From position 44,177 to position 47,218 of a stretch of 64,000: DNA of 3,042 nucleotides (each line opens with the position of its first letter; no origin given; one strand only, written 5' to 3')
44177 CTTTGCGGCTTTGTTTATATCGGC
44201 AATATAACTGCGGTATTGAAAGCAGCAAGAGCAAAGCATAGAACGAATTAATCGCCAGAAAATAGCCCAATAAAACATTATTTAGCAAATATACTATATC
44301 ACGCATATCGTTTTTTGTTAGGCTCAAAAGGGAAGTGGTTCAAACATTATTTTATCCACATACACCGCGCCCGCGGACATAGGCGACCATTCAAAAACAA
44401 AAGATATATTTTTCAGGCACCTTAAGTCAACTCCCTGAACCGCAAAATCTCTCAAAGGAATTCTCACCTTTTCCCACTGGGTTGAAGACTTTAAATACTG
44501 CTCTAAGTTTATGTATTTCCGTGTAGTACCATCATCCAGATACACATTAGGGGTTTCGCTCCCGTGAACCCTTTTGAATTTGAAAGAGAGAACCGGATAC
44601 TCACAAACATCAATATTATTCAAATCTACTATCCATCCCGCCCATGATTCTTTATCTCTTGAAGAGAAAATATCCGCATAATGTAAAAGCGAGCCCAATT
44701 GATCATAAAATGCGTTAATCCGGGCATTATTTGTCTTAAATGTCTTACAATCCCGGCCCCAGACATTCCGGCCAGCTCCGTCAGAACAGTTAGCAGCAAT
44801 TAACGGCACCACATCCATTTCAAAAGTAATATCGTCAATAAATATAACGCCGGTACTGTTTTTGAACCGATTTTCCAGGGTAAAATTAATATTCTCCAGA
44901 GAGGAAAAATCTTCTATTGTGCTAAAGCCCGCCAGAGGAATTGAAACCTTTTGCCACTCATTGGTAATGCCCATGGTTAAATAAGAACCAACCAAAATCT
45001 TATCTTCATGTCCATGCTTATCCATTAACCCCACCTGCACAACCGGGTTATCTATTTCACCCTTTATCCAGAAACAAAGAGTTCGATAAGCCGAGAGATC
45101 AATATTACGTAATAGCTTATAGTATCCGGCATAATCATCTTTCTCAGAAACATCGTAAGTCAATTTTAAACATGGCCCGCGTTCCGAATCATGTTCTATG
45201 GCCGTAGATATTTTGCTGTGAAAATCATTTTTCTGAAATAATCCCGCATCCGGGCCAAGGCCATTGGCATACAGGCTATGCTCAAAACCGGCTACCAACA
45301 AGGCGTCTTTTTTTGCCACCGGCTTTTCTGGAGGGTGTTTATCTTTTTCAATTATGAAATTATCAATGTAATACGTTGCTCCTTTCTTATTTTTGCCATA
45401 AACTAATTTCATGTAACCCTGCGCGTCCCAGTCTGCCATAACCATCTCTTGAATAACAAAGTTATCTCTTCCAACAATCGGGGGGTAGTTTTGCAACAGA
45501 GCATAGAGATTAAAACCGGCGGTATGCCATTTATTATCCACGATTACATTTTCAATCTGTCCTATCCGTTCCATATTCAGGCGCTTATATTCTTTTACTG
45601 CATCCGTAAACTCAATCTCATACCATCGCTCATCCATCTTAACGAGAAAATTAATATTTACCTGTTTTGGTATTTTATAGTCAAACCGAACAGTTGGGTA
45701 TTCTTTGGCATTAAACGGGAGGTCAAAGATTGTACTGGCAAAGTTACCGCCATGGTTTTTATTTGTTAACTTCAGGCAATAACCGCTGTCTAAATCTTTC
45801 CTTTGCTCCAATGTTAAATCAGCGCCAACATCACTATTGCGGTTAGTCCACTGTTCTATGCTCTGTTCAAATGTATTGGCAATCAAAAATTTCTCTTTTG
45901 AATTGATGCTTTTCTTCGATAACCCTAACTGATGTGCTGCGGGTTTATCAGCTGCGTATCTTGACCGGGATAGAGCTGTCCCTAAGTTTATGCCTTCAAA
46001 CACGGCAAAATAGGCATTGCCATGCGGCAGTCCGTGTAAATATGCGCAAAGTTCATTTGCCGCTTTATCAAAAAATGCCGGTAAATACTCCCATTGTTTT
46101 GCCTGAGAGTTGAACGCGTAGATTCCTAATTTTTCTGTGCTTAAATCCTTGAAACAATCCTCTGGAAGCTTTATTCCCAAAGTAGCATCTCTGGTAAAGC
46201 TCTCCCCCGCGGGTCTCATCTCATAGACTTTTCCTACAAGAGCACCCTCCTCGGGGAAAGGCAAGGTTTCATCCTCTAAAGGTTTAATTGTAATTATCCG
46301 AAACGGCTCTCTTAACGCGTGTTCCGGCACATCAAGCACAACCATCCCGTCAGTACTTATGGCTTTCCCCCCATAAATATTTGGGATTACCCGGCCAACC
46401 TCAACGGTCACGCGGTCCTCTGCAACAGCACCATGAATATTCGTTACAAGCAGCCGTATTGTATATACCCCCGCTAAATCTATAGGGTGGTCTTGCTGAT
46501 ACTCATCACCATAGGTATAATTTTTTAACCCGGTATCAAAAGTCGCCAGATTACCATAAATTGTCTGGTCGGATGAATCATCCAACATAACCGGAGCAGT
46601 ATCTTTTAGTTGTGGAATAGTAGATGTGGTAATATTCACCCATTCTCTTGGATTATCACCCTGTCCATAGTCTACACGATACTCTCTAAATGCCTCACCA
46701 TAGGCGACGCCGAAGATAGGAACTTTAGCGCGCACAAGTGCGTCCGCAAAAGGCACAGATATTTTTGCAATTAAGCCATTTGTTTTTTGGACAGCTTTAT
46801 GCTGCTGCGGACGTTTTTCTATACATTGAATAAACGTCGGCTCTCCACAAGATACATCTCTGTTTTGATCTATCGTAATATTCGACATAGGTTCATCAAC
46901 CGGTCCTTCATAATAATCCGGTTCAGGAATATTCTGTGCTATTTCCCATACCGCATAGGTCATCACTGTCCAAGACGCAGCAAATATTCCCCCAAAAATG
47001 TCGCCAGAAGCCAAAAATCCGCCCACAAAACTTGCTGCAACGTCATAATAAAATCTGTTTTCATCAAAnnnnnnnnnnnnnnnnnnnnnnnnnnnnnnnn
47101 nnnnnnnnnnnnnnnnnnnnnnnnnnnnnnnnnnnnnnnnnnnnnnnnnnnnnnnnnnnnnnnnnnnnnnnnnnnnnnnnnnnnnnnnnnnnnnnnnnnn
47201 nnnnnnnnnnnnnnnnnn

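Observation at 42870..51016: RHS/YD-repeat giant protein with NHL N-terminus and an 840-aa post-core extension, coupled to a PgaC-like processive GT2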

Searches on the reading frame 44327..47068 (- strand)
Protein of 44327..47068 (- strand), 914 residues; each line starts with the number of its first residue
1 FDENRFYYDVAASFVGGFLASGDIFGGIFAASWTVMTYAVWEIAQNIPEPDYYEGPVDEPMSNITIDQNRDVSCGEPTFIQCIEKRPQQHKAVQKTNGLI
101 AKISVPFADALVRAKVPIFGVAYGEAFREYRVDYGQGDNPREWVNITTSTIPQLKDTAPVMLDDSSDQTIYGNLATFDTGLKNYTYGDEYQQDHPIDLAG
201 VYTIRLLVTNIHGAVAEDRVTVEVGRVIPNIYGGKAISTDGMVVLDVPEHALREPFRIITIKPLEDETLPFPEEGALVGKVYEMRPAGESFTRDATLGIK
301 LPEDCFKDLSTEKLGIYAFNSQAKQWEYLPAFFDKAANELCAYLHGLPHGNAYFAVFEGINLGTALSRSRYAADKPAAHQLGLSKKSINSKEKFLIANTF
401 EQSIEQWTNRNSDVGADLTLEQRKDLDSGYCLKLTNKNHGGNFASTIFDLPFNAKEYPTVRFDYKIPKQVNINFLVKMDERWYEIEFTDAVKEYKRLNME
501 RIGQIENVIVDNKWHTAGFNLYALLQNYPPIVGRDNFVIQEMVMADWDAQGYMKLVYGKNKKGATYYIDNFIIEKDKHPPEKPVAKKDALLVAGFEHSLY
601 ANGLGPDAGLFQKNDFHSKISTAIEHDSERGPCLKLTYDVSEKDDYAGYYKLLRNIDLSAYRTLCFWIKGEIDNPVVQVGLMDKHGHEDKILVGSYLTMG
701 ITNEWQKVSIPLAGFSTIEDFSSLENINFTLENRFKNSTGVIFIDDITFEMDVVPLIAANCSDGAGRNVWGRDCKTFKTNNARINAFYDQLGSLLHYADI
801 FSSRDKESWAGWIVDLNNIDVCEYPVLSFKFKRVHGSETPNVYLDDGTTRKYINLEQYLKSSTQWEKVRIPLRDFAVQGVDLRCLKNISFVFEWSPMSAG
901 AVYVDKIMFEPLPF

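Call 11: find_homologous_proteins(query=window:44327-47068:-, max_evalue=0.001)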
Query window:44327-47068:- (914 aa): 26 proteins with E <= 0.001 among 7445 candidates.
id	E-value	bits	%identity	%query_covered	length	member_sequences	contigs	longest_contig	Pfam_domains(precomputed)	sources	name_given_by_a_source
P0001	8.2e-208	711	42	91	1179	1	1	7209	PF03425.20,PF21582.4,PF08547.19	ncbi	-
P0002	4.2e-195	668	41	92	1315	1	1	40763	PF11617.14,PF03425.20,PF21582.4,PF00791.27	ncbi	-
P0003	2.8e-193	662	41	91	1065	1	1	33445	PF03425.20,PF25023.2,PF21582.4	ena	-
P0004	1.5e-184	634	45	29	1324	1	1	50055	PF07495.20,PF03425.20,PF21582.4,PF19077.7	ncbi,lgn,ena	-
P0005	1.6e-184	634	39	87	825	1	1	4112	-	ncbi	-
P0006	1.8e-181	623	39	92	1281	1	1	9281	PF03425.20,PF21582.4,PF13946.12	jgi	jgi:hypothetical protein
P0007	3.6e-174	599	38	92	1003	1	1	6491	PF03425.20,PF21582.4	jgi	jgi:hypothetical protein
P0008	6.4e-173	595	38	91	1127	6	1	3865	-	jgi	jgi:exo-beta-1,3-glucanase (GH17 family)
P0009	1.2e-172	594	48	29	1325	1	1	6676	PF03425.20,PF21582.4,PF19077.7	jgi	jgi:hypothetical protein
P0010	3.7e-170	586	37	92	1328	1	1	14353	PF21582.4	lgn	-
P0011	2.9e-167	576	39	87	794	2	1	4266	PF03425.20,PF21582.4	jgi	-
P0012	3.0e-166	573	44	30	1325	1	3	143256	PF07495.20,PF21582.4,PF19077.7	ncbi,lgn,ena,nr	ncbi:MAG: hypothetical protein KAJ66_04730 [Candidatus Omnitrophica bacterium]|nr:hypothetical prote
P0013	5.9e-162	559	37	89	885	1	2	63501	PF03425.20,PF21582.4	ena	-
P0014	8.9e-160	552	36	99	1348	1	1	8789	PF21582.4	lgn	-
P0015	2.2e-146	507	48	29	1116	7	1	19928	PF07495.20,PF19077.7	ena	-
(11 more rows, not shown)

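Call 15: find_encoding_contigs(protein=P0002, flank=10000, max_places=2)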
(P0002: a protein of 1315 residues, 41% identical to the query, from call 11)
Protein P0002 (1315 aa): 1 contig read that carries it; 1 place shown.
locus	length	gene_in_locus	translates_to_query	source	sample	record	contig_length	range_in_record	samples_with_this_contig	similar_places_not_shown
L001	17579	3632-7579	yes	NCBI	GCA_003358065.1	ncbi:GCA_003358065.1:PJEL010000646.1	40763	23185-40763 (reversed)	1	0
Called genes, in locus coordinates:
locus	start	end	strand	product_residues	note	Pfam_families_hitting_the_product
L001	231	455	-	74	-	PF00239:Resolvase (weak)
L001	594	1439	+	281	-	PF17194:AbiEi_3_N, PF13338:AbiEi_4 (weak), PF11459:AbiEi_3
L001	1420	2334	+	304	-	PF08843:AbiEii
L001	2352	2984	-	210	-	PF00239:Resolvase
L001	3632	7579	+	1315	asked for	PF00791:ZU5 (faint), PF11617:Cu-binding_MopE, PF03425:CBM_11 (weak), PF21582:CBM30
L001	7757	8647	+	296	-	-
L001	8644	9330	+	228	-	-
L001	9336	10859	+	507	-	PF00535:Glycos_transf_2 (faint), PF13641:Glyco_tranf_2_3, PF13632:Glyco_trans_2_3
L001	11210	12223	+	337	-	PF00023:Ank (faint), PF12796:Ank_2 (faint), PF13637:Ank_4 (faint)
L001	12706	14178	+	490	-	PF00672:HAMP, PF00512:HisKA, PF02518:HATPase_c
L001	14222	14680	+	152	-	PF00072:Response_reg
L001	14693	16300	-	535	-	PF14522:Cytochrome_C7 (faint), PF14537:Cytochrom_c3_2 (faint), PF13435:Cytochrome_C554 (weak)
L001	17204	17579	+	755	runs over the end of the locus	PF09136:Glucodextran_B (weak)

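Call 16: find_encoding_contigs(protein=P0003, flank=10000, max_places=2)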
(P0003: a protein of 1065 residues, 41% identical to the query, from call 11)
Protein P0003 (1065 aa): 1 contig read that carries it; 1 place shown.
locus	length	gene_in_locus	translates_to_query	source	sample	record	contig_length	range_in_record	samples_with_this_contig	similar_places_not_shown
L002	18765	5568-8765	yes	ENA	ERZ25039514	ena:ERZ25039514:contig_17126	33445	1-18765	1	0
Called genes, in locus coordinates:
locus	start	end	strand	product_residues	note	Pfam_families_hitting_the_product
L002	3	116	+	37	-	?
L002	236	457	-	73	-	-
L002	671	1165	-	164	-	PF22483:Mu-transpos_C_2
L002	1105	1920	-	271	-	PF00665:rve (weak)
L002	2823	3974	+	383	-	PF20148:DUF6531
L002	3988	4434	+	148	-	-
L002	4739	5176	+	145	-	PF25023:TEN_YD-shell, PF05593:RHS_repeat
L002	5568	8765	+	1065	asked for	PF25023:TEN_YD-shell (weak), PF03425:CBM_11 (faint), PF21582:CBM30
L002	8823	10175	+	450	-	PF04932:Wzy_C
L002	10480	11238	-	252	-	-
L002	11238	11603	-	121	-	-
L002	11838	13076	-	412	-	PF01943:Polysacc_synt, PF13440:Polysacc_synt_3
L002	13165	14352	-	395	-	PF13506:Glyco_transf_21, PF00535:Glycos_transf_2, PF13641:Glyco_tranf_2_3, PF13632:Glyco_trans_2_3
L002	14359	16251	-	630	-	PF13522:GATase_6, PF13537:GATase_7, PF00733:Asn_synthase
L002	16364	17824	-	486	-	PF02310:B12-binding, PF04055:Radical_SAM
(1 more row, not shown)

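Call 17: find_encoding_contigs(protein=P0013, flank=10000, max_places=2)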
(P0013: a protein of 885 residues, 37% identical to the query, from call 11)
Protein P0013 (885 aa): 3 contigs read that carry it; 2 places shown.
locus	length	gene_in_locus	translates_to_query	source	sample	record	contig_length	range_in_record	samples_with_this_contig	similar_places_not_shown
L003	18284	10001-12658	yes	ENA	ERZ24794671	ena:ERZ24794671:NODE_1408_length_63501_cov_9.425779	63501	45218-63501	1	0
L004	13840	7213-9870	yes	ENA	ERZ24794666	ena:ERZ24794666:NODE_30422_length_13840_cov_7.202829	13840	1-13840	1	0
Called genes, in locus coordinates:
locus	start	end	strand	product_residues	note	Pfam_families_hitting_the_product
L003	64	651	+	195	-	PF06414:Zeta_toxin, PF13671:AAA_33 (weak)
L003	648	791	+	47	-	-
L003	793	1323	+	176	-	-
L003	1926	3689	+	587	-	PF13431:TPR_17 (faint), PF00515:TPR_1 (faint), PF07719:TPR_2 (faint), PF13176:TPR_7 (faint), PF13181:TPR_8 (faint), PF13414:TPR_11 (faint), PF00512:HisKA, PF02518:HATPase_c, +3 more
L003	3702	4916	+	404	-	PF00535:Glycos_transf_2 (weak), PF13641:Glyco_tranf_2_3, PF13632:Glyco_trans_2_3, PF13506:Glyco_transf_21 (weak)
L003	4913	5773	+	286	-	-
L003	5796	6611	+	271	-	PF25575:TPR_BSK1_C (faint), PF13525:YfiO (faint), PF07719:TPR_2 (faint), PF13432:TPR_16 (faint), PF24575:TPR_Slam (faint), PF13428:TPR_14 (faint), PF13174:TPR_6 (weak)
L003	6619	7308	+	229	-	PF00072:Response_reg, PF00486:Trans_reg_C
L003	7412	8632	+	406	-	PF13506:Glyco_transf_21 (weak), PF00535:Glycos_transf_2, PF13641:Glyco_tranf_2_3, PF13632:Glyco_trans_2_3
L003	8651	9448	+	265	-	-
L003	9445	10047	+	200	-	-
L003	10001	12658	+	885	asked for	PF03425:CBM_11 (weak), PF21582:CBM30 (weak)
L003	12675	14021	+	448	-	-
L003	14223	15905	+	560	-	PF00749:tRNA-synt_1c, PF03950:tRNA-synt_1c_C, PF20974:tRNA-synt_1c_C2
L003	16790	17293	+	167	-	-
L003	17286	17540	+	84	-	-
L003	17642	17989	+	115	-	-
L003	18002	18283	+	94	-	?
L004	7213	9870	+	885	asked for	PF03425:CBM_11 (weak), PF21582:CBM30 (weak)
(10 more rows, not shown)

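Call 22: find_related_loci(query=A1, collection=genome_contigs, flank=10000)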
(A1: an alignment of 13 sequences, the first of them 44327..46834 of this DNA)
Query A1 (836 aa) in genome_contigs; peptide patterns used: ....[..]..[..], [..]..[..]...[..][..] (x = any residue, [..] = any of these).
36 stretches matched a pattern; 22 encode a relative of the query (tblastn E <= 1e-3); 22 distinct loci.
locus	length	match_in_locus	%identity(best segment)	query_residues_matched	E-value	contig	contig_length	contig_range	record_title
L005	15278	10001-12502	43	5-831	0e+0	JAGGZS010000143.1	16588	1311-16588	MAG: bacterium isolate AUK210 PB_MBMC_164_c_000000000224, whole genome shotgun sequence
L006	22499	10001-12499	37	1-831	3e-173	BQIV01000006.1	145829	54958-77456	MAG: Nitrospirales bacterium NPIRA02 DNA, sequence06, whole genome shotgun sequence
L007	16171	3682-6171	37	2-831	2e-171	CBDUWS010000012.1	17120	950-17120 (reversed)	MAG TPA_asm: uncultured bacterium isolate SRR22302366_binner12_Refined_50 genome assembly, contig: ERZ25747015.307, whol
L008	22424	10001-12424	37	20-831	1e-170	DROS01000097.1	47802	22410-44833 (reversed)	MAG TPA_asm: Gammaproteobacteria bacterium isolate HyVt-540 HyVt-540_k145_839348, whole genome shotgun sequence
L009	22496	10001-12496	36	5-831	2e-169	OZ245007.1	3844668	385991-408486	MAG: Nitrospirales bacterium isolate 19ccb834-f646-48bc-9748-f2f8cc2f9f8a genome assembly, chromosome: 1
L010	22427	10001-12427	36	20-831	7e-168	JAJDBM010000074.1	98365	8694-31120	MAG: Nitrospirales bacterium isolate OFTM51 OFTM51_73, whole genome shotgun sequence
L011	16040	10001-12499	33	10-832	6e-141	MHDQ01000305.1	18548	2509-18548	MAG: Nitrospinae bacterium RIFCSPLOWO2_12_FULL_45_22 rifcsplowo2_12_scaffold_7881, whole genome shotgun sequence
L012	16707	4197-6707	33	1-832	6e-135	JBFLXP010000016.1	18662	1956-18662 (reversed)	MAG: Nitrospirota bacterium isolate MAG061 MAG061_16, whole genome shotgun sequence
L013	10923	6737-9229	34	11-832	9e-135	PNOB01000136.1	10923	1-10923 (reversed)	MAG: Desulfobacterium sp. isolate SW.3.97 SW_1004025_10923, whole genome shotgun sequence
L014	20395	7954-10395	33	1-831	2e-134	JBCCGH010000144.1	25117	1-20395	MAG: Planctomycetota bacterium isolate P01_B01_bin.39 k141_110216_length_25117_cov_24.0113, whole genome shotgun sequenc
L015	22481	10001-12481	32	10-831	8e-129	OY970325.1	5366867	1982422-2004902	MAG: uncultured Armatimonadetes bacterium isolate MFD05942.bin.1.84 genome assembly, chromosome: 1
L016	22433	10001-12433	31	17-832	9e-126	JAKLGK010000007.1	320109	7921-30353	MAG: Verrucomicrobia bacterium isolate RA.bin38 RA.bin38_7, whole genome shotgun sequence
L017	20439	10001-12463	32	20-831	5e-120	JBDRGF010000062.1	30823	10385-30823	MAG: Pseudomonadota bacterium isolate MEGAHIT-group-1.414 k141_9012257, whole genome shotgun sequence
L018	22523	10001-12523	32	9-832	7e-97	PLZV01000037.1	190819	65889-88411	MAG: Verrucomicrobia bacterium isolate palsa_1439 73.20120700_P3D.107_contig_31447, whole genome shotgun sequence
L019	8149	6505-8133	33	1-562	2e-86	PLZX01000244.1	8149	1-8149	MAG: Bryobacterales bacterium isolate palsa_349 73.20120700_P3D.103_contig_317395, whole genome shotgun sequence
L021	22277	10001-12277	29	21-834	2e-76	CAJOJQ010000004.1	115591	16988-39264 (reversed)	uncultured Christensenellaceae bacterium isolate Red_deer_4_mag_93 genome assembly, contig: scaffold_108, whole genome s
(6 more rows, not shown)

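Call 23: search_solved_structures(query=A1, max_evalue=1)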
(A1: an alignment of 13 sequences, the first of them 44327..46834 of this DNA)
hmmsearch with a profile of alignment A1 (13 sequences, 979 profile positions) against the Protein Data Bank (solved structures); distinct sequences matched with E-value up to 1: 5.
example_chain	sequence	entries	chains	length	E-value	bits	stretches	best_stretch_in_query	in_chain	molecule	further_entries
2c24_A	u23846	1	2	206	5e-07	31.2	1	887-977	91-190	ENDOGLUCANASE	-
1wmx_A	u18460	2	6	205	5e-07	31.2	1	887-977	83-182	COG3291: FOG: PKD repeat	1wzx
1v0a_A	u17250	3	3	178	0.0005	21.3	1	670-804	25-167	ENDOGLUCANASE H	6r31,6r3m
2lro_A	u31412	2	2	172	0.00057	21.1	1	670-804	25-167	Endoglucanase H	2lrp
5z06_A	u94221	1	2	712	0.045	14.8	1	890-972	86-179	BDI_3064 protein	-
